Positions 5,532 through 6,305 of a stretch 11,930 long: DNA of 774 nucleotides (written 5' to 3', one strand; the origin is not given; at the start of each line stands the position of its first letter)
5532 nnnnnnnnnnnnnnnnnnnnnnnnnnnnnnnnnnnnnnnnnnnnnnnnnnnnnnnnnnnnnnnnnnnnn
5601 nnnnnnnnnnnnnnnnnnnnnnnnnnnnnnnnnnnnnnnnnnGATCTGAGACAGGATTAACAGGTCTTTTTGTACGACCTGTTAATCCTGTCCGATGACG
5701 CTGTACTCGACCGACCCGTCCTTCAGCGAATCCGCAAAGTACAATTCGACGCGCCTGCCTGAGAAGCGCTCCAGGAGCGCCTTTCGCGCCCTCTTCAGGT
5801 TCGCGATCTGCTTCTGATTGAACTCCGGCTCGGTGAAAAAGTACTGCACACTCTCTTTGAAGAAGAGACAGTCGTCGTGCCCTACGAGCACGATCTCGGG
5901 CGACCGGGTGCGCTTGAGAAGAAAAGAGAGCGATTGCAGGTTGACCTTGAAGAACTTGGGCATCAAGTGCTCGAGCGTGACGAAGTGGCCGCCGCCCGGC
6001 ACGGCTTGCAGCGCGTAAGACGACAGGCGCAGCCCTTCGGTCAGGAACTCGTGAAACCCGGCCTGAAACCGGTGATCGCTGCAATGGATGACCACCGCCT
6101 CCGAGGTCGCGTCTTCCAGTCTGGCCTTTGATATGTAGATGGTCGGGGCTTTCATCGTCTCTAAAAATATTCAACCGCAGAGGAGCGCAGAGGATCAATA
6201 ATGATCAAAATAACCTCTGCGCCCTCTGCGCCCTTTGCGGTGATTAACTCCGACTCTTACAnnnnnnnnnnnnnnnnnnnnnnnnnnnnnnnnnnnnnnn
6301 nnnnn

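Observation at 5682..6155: Small beta-carbonic-anhydrase-like (CxDxR...HxxC) protein as the third gene of an NfeD-flotillin operon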

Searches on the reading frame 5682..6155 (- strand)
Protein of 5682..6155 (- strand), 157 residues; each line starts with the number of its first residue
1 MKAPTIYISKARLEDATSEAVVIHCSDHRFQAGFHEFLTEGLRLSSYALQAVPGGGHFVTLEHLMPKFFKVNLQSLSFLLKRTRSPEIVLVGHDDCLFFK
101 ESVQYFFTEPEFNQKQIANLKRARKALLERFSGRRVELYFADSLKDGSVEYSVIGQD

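Call 3: search_protein_families(library=pfam, proteins=[window:5682-6155:-], max_evalue=1)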
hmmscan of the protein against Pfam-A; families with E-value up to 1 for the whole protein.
window:5682-6155:- (157 aa): 2 families
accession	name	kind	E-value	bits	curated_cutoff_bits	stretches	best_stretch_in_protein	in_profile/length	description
PF20393.3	Pro_CA_2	-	0.00018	22.2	30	1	20-142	6-116/125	Putative carbonic anhydrase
PF00484.24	Pro_CA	-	0.014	16.1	25.7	1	69-126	38-97/156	Carbonic anhydrase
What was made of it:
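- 5682..6155 (-): Gene for the 157-aa beta-carbonic-anhydrase-fold protein ('CAL', periphery of Pfam PF20393 Pro_CA_2). It is the last gene of the module. PF20393 E=1.8e-4 and PF00484 E=0.014 (call 3).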

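Call 4: search_protein_families(library=ncbifam, proteins=[window:5682-6155:-], max_evalue=1)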
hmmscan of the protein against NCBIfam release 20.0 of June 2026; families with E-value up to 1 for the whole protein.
window:5682-6155:- (157 aa): 0 families
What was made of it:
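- Tried and rejected: NCBIfam (call 4): no model for the protein.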

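Call 5: search_solved_structures(query=window:5682-6155:-, max_evalue=10, show_alignments=3)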
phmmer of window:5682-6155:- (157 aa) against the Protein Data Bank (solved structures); distinct sequences matched with E-value up to 10: 9.
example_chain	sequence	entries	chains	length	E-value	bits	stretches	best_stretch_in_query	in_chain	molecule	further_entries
3lby_A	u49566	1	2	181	0.097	15.9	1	35-110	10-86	Putative uncharacterized protein SMU.1697c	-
4n2f_A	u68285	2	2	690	1.5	12.1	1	68-140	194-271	Protein-arginine deiminase type-2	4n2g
6j0q_A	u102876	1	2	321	1.5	12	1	59-120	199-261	VP1 capsid protein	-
9ovq_A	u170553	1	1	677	1.5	12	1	68-140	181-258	Protein-arginine deiminase type-2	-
4n2k_A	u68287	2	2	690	1.6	12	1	68-140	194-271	Protein-arginine deiminase type-2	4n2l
4n20_A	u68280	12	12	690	1.6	12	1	68-140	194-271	Protein-arginine deiminase type-2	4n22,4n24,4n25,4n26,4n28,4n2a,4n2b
4n2m_A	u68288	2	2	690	1.6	12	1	68-140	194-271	Protein-arginine deiminase type-2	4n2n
4n2d_A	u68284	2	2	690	1.6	12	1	68-140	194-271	Protein-arginine deiminase type-2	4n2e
3oru_A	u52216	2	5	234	1.6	11.9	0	55-91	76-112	DUF1989 family protein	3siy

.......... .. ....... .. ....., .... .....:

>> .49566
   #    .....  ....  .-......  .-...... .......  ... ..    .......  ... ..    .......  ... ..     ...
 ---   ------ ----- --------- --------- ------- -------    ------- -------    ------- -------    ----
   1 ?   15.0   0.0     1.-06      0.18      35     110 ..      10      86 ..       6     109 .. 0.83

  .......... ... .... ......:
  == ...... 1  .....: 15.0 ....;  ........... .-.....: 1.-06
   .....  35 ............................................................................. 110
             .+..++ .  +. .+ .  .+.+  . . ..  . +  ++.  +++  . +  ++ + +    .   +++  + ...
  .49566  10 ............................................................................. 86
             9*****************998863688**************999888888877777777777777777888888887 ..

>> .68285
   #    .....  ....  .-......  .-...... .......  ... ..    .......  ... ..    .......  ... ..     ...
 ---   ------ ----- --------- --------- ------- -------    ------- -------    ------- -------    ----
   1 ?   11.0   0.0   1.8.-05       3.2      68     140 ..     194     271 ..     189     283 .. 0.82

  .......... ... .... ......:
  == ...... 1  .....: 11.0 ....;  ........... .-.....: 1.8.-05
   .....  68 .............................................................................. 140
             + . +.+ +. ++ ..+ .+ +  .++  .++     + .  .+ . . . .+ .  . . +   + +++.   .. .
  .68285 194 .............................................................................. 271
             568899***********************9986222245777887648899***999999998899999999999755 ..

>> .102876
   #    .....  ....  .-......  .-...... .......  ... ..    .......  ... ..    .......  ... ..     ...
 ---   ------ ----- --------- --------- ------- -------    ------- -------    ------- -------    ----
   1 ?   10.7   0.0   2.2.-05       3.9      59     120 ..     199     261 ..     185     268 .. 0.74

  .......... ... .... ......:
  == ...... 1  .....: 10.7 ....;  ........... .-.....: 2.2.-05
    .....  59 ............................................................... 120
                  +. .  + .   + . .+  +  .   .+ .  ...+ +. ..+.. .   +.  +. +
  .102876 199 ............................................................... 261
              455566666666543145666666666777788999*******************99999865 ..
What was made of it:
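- Tried and rejected: Direct sequence search against PDB (call 5): only noise (E>=0.097).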

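Call 6: find_homologous_proteins(query=window:5682-6155:-, max_evalue=0.001)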
Query window:5682-6155:- (157 aa): 75 proteins with E <= 0.001 among 135 candidates.
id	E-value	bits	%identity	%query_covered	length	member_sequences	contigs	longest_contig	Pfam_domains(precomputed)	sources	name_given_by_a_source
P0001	4.6e-94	330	96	100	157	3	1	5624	-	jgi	jgi:hypothetical protein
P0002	7.7e-77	274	79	98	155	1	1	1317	PF20393.4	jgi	jgi:hypothetical protein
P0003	3.1e-76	272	76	98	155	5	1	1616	-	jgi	jgi:hypothetical protein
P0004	5.0e-76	272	73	100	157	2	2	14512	-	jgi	-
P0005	6.9e-74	265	75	100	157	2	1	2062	-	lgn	-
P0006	1.6e-73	263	77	93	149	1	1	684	-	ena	-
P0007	3.7e-73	262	75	100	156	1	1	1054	PF20393.4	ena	-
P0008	9.6e-60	219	67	92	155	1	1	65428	-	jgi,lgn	-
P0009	2.9e-57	211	62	96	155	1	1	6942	-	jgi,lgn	jgi:hypothetical protein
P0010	8.3e-55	203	62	92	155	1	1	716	-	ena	-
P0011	4.3e-54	200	60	96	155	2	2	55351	-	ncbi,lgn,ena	-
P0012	4.9e-53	197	61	92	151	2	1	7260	-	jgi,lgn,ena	-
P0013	5.4e-53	197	61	92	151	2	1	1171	PF20393.4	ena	-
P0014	5.5e-53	197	60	92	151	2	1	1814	-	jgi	jgi:hypothetical protein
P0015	5.5e-53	197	58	98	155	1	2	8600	-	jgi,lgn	jgi:hypothetical protein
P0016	5.7e-53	197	58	98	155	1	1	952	PF20393.4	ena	-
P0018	8.2e-53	196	57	99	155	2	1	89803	PF20393.4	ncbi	-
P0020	1.4e-52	195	59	92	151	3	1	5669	PF20393.4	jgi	-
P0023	5.2e-52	194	58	98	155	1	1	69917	PF20393.4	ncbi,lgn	-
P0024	5.7e-52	194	59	94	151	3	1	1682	PF20393.4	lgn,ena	-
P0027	2.3e-51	192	60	92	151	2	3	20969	PF20393.4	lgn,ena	-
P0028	5.6e-51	190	57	96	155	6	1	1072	PF20393.4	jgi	jgi:hypothetical protein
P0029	8.1e-51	190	56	96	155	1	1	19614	PF20393.4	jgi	jgi:hypothetical protein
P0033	2.4e-49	185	57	98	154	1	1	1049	PF20393.4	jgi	jgi:hypothetical protein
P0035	3.3e-49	185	56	96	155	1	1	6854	PF20393.4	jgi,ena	jgi:hypothetical protein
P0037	4.3e-49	184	53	96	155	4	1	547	PF20393.4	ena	-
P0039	9.1e-49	183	55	91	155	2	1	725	PF20393.4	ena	-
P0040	2.7e-48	182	56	89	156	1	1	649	PF20393.4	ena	-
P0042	5.1e-48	181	57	92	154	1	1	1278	PF20393.4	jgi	jgi:hypothetical protein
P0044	2.1e-47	179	56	94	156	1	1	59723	PF20393.4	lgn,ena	-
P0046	4.6e-47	178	55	96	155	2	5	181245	PF20393.4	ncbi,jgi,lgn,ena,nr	ncbi:MAG TPA: hypothetical protein VJH03_18480 [Blastocatellia bacterium]|nr:hypothetical protein [B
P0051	6.4e-45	171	53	96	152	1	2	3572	PF20393.4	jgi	jgi:hypothetical protein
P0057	1.6e-41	160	50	96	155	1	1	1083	PF20393.4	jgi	jgi:hypothetical protein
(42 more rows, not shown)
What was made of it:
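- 5682..6155 (-): 75 homologues (call 6).
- On Pfam PF20393 Pro_CA_2: Many homologues carry the precomputed PF20393 annotation (call 6).
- Closest known: Pfam PF20393 Pro_CA_2. Different: Sources name the proteins 'hypothetical protein' (call 6).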

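Call 10: find_encoding_contigs(protein=window:5682-6155:-, flank=10000, max_places=6)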
Protein window:5682-6155:- (157 aa): 1 contig read that carries it; 1 place shown.
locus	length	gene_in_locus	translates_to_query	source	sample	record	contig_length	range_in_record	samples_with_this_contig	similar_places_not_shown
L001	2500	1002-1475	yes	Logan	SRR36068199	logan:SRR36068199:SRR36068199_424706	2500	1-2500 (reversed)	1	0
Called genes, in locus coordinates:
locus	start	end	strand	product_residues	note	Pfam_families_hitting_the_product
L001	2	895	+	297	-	?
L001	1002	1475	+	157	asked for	-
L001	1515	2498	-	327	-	?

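Call 11: find_related_loci(query=A1, collection=genome_contigs, flank=8000)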
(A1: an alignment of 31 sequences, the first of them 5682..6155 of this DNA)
Query A1 (157 aa) in genome_contigs; peptide patterns used: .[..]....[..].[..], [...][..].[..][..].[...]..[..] (x = any residue, [..] = any of these).
121 stretches matched a pattern; 84 encode a relative of the query (tblastn E <= 1e-3); the best 80 are kept; 80 distinct loci.
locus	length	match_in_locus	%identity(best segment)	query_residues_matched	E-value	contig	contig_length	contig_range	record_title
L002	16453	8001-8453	60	1-151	2e-59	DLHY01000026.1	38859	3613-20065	MAG TPA_asm: Chloracidobacterium sp. UBA7656 UBA7656_contig_5960, whole genome shotgun sequence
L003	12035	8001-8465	56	1-155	4e-58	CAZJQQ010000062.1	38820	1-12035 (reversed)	MAG TPA_asm: uncultured Clostridia bacterium isolate SRP119689_co1_191 genome assembly, contig: NODE_1243_length_38820_c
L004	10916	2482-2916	61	7-151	6e-58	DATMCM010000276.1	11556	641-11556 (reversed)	MAG TPA_asm: Blastocatellia bacterium isolate SMAG_U13382 k141_385699, whole genome shotgun sequence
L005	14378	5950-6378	62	7-149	2e-57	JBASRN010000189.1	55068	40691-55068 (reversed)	MAG: Blastocatellia bacterium isolate MFD13521_ilm_asm_bin1 k127_282993, whole genome shotgun sequence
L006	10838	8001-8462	58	1-154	5e-57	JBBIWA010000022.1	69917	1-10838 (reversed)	MAG: Acidobacteriota bacterium isolate ETS170220_bin_9 NODE_162_length_69917_cov_4.96265, whole genome shotgun sequence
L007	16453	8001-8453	55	1-151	2e-53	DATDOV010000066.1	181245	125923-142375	MAG TPA_asm: Blastocatellia bacterium isolate SMAG_U7903 k141_2766890, whole genome shotgun sequence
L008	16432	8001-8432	41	4-149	8e-30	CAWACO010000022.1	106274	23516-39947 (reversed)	MAG: Bryobacterales bacterium isolate MFD03346.bin.2.24 genome assembly, contig: contig_35728, whole genome shotgun sequ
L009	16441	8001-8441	38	6-154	9e-31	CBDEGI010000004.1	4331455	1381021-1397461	MAG: Bryobacterales bacterium isolate 10a21c94-7eb8-427e-b2a2-b5379825a615 genome assembly, contig: contig_4, whole geno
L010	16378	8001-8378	43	21-148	3e-29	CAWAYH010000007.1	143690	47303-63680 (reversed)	MAG: uncultured Acidobacteriota bacterium isolate MFD06229.bin.2.115 genome assembly, contig: contig_19157, whole genome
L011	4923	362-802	38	4-151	3e-30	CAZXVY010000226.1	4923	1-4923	MAG TPA_asm: uncultured Terriglobales bacterium isolate SRP119689_co1_251 genome assembly, contig: NODE_28993_length_492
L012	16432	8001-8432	42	4-149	5e-30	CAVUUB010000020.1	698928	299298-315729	MAG: Bryobacterales bacterium isolate MFD00964.bin.2.188 genome assembly, contig: contig_92245, whole genome shotgun seq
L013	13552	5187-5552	40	19-141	6e-30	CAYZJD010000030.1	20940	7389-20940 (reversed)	MAG TPA_asm: uncultured Solibacteraceae bacterium isolate SRP231805_co3_301 genome assembly, contig: NODE_1300_length_20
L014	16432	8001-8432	41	4-149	2e-29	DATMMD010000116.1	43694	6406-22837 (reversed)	MAG TPA_asm: Bryobacteraceae bacterium isolate SMAG_U12814 k141_3662889, whole genome shotgun sequence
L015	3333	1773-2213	36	6-154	2e-29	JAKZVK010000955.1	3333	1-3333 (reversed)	MAG: Bryobacterales bacterium isolate Langseth_MAG_00109 Langseth_MAG_00109_000000000955, whole genome shotgun sequence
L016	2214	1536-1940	40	19-155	2e-29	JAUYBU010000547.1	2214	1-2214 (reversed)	MAG: Bryobacterales bacterium isolate C20_concoct.bin.137 C20_k141_646774, whole genome shotgun sequence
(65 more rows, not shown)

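Call 12: find_related_loci(query=A1, collection=metagenome_contigs, flank=8000)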
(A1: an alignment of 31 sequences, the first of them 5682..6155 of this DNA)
Query A1 (157 aa) in metagenome_contigs; peptide patterns used: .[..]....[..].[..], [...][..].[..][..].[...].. (x = any residue, [..] = any of these).
396 stretches matched a pattern; 287 encode a relative of the query (tblastn E <= 1e-3); the best 80 are kept; 80 distinct loci.
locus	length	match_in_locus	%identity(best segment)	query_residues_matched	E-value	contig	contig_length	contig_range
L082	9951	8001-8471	73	1-157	1e-81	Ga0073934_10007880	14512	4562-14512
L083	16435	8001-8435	67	7-151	2e-64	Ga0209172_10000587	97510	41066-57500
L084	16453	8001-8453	60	1-151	8e-60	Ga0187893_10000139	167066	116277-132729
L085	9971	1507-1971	57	1-155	2e-59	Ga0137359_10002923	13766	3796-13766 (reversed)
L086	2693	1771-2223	59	4-155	5e-59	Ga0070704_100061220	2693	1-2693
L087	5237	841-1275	61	7-151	9e-59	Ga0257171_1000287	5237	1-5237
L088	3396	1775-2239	56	1-155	1e-58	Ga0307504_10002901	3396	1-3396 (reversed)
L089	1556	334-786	59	4-155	1e-60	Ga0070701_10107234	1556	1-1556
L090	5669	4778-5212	59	7-151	5e-58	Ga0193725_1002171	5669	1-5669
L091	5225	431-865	61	7-151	3e-58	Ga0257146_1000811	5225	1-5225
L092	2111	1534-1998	56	1-155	5e-57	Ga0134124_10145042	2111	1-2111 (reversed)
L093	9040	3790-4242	55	1-151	1e-53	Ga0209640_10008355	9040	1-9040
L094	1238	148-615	49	1-156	8e-53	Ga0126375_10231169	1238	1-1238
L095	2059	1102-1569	51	1-156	1e-50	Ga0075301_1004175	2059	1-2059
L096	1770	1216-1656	52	1-147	9e-46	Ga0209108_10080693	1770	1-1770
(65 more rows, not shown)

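Call 14: predict_structure(alignment_id=A1)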
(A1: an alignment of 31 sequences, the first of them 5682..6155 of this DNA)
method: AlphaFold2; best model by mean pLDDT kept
length: 157 residues; sequences in the alignment: 31
mean_pLDDT: 94.7   pTM: 0.87
mean pLDDT of the five models: 94.7, 94.7, 94.6, 94.1, 92.9
residues with pLDDT >= 90: 142; 70-90: 14; 50-70: 1; < 50: 0
segments of 3 or more residues with pLDDT < 50: none
pLDDT, mean of each block of 10 residues (from residue 1): 91 87 95 96 96 96 97 98 96 96 92 96 97 97 96 86
secondary structure, 60 per line:
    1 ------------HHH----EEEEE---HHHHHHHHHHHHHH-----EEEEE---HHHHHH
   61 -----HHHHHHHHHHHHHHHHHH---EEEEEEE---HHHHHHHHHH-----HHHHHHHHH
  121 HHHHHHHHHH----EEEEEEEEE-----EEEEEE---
elements in order: E20-24 H28-41 E47-51 H55-60 H66-83 E87-93 H97-106 H112-130 E135-143 E149-154
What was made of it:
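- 5682..6155 (-): AF2 pLDDT 94.7 (call 14).
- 5991..5999 (-): Codons for P53-G54-G55, a family-specific motif directly after strand beta2 (G54 is 99% conserved). It has no obvious counterpart in canonical beta-CAs. Strand E47-51 in the model (call 14).
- On Beta-class carbonic anhydrase (PF00484, EC 4.2.1.1): They follow strands E20-24 and E87-93 of the model (call 14). Tested on a predicted model only. pLDDT 94.7 (call 14).
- Fold: AF2 pLDDT 94.7, pTM 0.87 (call 14).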

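Call 18: search_protein_representatives(alignment_id=A1)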
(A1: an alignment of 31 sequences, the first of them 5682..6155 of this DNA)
Query: 31 sequences, 151 profile positions. Proteins with E-value up to 0.001 (for the whole library): 1902; up to 1e-10: 675; up to 1e-30: 43. The best 150 are listed.
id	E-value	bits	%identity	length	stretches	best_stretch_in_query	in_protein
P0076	1.8e-57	209.4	-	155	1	5-150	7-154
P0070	7.3e-57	207.5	-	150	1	1-150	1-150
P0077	6.7e-56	204.4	-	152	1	3-150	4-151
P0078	3.2e-54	198.9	-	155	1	3-150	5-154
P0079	1.5e-47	177.3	-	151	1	1-150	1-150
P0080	2.5e-47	176.5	-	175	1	3-150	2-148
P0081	1.5e-44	167.5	-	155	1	2-150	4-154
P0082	4.2e-42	159.6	-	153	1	3-150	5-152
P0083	2.2e-39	150.8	-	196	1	3-150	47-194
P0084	5.1e-39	149.6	-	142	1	16-147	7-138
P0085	1.1e-38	148.5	-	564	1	4-107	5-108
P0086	2.6e-38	147.2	-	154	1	4-148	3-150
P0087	1.5e-37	144.8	-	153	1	4-150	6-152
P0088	3.6e-37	143.6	-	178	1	4-99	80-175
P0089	7.4e-37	142.5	-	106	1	4-108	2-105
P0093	3.8e-35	137.0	-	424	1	16-150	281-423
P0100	5.1e-34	133.3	-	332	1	11-150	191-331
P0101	1.4e-33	131.9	-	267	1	11-150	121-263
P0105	5.3e-33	130.0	-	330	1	12-150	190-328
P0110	2.2e-31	124.8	-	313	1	12-149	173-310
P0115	6.3e-31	123.3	-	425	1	10-149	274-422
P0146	4.6e-27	110.8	-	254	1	5-150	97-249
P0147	5.5e-27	110.5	-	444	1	14-149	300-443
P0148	1.7e-26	108.9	-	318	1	12-150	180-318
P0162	6.6e-25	103.7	-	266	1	11-150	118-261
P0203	8.1e-22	93.7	-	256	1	6-150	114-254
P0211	1.4e-21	92.9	-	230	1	4-151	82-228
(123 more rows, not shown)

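Call 19: fold_search(model_id=the predicted structure, library=pdb)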
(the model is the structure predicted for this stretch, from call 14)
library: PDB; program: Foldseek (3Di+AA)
matches with E <= 10: 1143; with E <= 0.001: 8
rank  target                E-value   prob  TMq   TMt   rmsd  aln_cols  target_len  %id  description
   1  5cxk_A                2.7e-04  1.00  0.50  0.38   5.8       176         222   15  Crystal structure of beta carbonic anhydrase from Vibrio cholerae (released 2015-12-09)
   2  2a5v_C                5.1e-04  1.00  0.51  0.42   6.3       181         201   18  Crystal structure of M. tuberculosis beta carbonic anhydrase, Rv3588c, tetrameric form (released 2005-09-20)
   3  1ym3                  6.1e-04  1.00  0.49  0.41   6.4       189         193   16  Crystal Structure of carbonic anhydrase RV3588c from Mycobacterium tuberculosis (released 2005-03-08)
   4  2a5v_D                6.5e-04  1.00  0.47  0.37   6.6       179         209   18  Crystal structure of M. tuberculosis beta carbonic anhydrase, Rv3588c, tetrameric form (released 2005-09-20)
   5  7coi_B                7.8e-04  1.00  0.50  0.39   6.4       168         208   15  Crystal structure of the b-carbonic anhydrase CafA of the fungal pathogen Aspergillus fumigatus (released 2020-10-14)
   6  2w3n_B                8.3e-04  1.00  0.52  0.38   5.6       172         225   14  Structure and inhibition of the CO2-sensing carbonic anhydrase Can2 from the pathogenic fungus Cryptococcus neoformans (released 2008-12-30)
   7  2a5v_B                8.9e-04  1.00  0.46  0.36   6.6       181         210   17  Crystal structure of M. tuberculosis beta carbonic anhydrase, Rv3588c, tetrameric form (released 2005-09-20)
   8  2a5v_A                9.5e-04  1.00  0.48  0.38   5.9       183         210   18  Crystal structure of M. tuberculosis beta carbonic anhydrase, Rv3588c, tetrameric form (released 2005-09-20)
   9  6gwu_A                1.4e-03  1.00  0.50  0.40   7.0       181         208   16  Carbonic anhydrase CaNce103p from Candida albicans (released 2018-11-07)
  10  2w3q                  1.5e-03  1.00  0.57  0.41   4.9       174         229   14  Structure and inhibition of the CO2-sensing carbonic anhydrase Can2 from the pathogenic fungus Cryptococcus neoformans (released 2008-12-30)
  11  7coi_A                1.5e-03  1.00  0.50  0.39   6.5       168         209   16  Crystal structure of the b-carbonic anhydrase CafA of the fungal pathogen Aspergillus fumigatus (released 2020-10-14)
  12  9s4g_A                1.5e-03  1.00  0.51  0.41   7.0       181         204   16  Carbonic anhydrases from Candida parapsilosis (released 2025-11-26)
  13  5bq1                  1.7e-03  1.00  0.46  0.37   7.1       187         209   15  Capturing Carbon Dioxide in beta Carbonic Anhydrase (released 2015-10-28)
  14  7cxy_A                1.8e-03  1.00  0.56  0.44   4.9       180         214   12  Structural insights into novel mechanisms of inhibition of the major b-carbonic anhydrase CafB from the pathogenic fun (released 2021-03-31)
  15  6gwu_B                1.9e-03  1.00  0.56  0.44   6.4       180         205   13  Carbonic anhydrase CaNce103p from Candida albicans (released 2018-11-07)
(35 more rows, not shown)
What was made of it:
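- On Beta-class carbonic anhydrase (PF00484, EC 4.2.1.1): All 50 listed Foldseek hits are beta-CAs (call 19).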

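Call 22: search_solved_structures(query=A1, max_evalue=10, show_alignments=4)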
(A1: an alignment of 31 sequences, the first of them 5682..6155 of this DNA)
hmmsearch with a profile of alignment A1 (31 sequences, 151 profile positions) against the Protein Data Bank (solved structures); distinct sequences matched with E-value up to 10: 10.
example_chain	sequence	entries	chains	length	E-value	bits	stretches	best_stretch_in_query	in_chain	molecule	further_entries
3eyx_A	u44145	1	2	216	0.004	20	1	72-98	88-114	Carbonic anhydrase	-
6gwu_A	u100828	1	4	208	0.045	16.6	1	67-95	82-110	Carbonic anhydrase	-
9s4g_A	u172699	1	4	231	0.068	16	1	70-95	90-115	Carbonic anhydrase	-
4wam_A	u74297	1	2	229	0.19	14.6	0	70-94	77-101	beta-carbonic anhydrase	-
4wak_A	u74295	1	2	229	0.35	13.7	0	70-94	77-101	Carbonic anhydrase 2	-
6yjn_A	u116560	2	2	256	0.44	13.4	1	46-98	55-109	Beta carbonic anhydrase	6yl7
9hae_B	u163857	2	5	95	0.47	13.3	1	104-139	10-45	DerF7_binder2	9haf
5opt_k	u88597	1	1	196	0.51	13.2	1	95-146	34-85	40S ribosomal protein S17, putative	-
3ucj_A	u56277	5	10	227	0.77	12.6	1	70-132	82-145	Carbonic anhydrase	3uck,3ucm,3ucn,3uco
4li0_C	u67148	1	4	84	5.9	9.7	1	96-136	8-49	Guanine nucleotide exchange factor for Rab-3A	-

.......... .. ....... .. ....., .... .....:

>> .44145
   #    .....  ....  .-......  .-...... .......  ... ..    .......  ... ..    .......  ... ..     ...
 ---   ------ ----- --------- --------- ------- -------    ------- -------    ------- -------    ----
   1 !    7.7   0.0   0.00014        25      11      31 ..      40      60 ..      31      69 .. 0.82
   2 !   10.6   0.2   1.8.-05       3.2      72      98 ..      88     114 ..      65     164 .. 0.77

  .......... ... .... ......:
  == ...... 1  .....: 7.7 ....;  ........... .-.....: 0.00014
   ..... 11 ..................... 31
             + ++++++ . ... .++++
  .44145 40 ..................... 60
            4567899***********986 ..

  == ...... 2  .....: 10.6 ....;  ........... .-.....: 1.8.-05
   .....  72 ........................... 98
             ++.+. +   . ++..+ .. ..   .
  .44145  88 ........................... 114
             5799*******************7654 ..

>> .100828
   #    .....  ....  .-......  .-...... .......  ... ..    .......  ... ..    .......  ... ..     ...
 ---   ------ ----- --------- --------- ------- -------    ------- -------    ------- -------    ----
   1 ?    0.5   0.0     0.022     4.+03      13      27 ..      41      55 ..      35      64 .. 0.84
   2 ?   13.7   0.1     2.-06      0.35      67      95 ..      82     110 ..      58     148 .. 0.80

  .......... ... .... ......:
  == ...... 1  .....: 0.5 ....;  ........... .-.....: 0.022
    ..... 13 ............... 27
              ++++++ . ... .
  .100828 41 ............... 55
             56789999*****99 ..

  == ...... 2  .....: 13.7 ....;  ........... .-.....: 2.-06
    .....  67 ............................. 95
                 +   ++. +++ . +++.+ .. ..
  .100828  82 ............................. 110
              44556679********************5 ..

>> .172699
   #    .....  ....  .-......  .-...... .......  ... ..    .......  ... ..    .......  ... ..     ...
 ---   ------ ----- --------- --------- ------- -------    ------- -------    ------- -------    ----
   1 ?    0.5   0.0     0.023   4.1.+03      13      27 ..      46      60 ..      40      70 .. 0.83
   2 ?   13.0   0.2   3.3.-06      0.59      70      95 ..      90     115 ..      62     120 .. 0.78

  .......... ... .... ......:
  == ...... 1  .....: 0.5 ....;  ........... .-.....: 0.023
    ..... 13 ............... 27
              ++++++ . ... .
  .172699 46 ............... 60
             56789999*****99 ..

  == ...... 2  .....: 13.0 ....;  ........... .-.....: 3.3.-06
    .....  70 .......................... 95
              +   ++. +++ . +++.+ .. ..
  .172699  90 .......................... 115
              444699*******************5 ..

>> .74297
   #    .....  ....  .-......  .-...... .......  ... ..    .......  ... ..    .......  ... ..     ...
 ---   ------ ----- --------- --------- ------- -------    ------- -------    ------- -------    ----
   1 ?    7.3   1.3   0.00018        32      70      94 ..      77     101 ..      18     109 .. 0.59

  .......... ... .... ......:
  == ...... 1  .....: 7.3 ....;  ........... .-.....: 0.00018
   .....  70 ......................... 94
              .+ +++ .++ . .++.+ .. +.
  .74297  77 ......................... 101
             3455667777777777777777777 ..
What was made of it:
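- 6069..6083 (-): Codons for C25-S-D27-H-R29: the first predicted zinc ligand plus the Asp-Arg dyad, at the end of strand beta1. Aligns to CSDSR of Nce103 3eyx (call 22).
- Ligand register: the family profile aligns CsDhR to CSDSR and HdDC to HTDC of yeast Nce103 (call 22).
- Tried and rejected: A family profile was needed to see the beta-CAs (call 22).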
